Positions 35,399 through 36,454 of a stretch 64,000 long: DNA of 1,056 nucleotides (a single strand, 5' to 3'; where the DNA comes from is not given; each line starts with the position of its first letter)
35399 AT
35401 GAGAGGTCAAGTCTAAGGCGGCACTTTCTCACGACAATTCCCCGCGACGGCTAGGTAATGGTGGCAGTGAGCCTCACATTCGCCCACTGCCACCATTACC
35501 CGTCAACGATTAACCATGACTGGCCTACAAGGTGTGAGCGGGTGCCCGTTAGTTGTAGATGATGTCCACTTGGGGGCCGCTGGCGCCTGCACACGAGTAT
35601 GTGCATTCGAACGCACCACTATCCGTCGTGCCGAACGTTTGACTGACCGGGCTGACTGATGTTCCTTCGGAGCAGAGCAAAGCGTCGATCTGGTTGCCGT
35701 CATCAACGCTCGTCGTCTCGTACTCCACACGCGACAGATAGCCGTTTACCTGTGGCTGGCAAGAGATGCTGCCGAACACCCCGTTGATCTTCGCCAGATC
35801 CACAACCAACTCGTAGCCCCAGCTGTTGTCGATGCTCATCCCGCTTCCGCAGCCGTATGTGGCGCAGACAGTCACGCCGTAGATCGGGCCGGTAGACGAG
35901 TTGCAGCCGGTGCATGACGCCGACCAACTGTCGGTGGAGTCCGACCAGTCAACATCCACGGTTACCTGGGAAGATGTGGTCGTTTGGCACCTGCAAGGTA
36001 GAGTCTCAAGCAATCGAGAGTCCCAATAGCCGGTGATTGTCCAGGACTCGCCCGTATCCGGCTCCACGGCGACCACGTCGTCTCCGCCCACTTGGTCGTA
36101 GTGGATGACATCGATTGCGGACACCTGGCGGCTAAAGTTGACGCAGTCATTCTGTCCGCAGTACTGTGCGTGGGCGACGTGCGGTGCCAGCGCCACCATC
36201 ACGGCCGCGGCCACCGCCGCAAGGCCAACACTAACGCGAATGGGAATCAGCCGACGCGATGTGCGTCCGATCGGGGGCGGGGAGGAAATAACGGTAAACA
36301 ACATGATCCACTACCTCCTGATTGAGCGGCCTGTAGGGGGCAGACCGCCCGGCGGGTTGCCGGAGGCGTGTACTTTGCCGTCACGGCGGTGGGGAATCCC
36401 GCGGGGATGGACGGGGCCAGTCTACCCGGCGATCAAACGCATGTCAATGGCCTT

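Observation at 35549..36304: Low-GC, Cys-rich secreted small proteins embedded in a ~72% GC locus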

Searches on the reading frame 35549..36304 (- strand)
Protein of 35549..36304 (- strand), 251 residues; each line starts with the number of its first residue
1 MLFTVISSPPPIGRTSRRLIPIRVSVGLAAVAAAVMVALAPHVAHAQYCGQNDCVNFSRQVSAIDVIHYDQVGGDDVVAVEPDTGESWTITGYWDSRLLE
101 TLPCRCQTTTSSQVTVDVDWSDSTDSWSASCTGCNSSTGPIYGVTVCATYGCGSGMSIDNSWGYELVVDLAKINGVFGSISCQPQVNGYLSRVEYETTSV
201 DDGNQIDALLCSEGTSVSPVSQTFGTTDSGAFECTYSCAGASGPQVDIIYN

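Call 6: search_protein_families(library=pfam, proteins=[window:35549-36304:-], max_evalue=0.1)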
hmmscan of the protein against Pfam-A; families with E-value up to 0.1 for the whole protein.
window:35549-36304:- (251 aa): 0 families

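Call 26: search_protein_families(library=ncbifam, proteins=[window:35549-36304:-], max_evalue=0.1)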
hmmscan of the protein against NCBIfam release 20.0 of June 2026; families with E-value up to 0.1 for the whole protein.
window:35549-36304:- (251 aa): 0 families

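Call 27: search_protein_families(library=padloc, proteins=[window:35549-36304:-], max_evalue=0.1)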
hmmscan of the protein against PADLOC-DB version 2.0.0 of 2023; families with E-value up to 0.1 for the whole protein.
window:35549-36304:- (251 aa): 0 families
